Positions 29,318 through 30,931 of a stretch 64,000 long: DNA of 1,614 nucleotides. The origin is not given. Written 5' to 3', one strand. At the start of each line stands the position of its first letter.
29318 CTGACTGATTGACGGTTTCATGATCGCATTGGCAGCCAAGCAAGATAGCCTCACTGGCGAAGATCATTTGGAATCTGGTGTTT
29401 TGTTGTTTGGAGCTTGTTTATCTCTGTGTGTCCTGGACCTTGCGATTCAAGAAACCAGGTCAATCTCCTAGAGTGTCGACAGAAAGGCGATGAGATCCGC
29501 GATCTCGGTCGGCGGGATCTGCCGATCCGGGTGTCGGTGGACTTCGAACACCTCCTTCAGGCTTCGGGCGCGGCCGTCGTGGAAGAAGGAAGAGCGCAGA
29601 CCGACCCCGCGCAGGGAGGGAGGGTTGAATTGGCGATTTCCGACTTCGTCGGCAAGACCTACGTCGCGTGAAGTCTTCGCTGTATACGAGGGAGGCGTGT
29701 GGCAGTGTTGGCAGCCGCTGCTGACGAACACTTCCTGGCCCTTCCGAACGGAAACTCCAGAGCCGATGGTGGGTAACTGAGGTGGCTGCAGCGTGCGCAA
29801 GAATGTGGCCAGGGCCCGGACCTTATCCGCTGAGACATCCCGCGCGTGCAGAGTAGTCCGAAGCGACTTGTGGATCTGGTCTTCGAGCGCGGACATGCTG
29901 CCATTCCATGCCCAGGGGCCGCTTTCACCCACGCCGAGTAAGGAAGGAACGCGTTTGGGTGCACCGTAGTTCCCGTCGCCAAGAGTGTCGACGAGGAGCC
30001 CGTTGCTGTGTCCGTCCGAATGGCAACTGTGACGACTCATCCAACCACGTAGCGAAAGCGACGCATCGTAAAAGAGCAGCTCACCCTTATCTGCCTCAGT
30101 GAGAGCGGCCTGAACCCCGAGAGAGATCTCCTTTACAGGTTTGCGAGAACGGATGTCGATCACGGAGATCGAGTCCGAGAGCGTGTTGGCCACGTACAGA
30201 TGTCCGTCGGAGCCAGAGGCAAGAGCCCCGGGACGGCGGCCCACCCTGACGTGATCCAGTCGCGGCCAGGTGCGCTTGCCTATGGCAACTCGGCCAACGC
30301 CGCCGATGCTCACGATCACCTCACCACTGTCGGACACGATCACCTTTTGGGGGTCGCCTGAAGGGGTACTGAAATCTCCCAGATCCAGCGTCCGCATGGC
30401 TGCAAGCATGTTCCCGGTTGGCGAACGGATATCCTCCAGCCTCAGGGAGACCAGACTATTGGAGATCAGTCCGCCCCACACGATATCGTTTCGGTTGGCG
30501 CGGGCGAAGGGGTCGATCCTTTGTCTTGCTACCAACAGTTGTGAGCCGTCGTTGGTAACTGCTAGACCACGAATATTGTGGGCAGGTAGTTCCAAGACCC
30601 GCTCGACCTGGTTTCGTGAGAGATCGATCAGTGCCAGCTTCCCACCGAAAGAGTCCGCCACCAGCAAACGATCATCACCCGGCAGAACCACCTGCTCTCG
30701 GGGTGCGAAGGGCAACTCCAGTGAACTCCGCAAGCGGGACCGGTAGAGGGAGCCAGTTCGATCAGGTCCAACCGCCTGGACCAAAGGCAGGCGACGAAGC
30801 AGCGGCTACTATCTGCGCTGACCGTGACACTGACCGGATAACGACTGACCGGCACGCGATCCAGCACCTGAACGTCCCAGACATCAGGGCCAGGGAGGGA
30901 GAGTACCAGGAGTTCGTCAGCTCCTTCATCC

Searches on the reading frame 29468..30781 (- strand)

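Call 52: search_protein_families(library=pfam, proteins=[window:29468-30781:-], max_evalue=0.001)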
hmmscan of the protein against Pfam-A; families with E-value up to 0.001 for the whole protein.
window:29468-30781:- (437 aa): 3 families
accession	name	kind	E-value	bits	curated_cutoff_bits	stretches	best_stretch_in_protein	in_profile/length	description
PF03150.19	CCP_MauG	-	1.8e-14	55.1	25.6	2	233-314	7-89/149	Di-haem cytochrome c peroxidase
PF06537.16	DHOR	-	0.00016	20.7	22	0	341-376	359-393/499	Di-haem oxidoreductase, putative peroxidase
PF00034.26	Cytochrom_C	-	0.00032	22.4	21.3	0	346-437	2-89/90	Cytochrome c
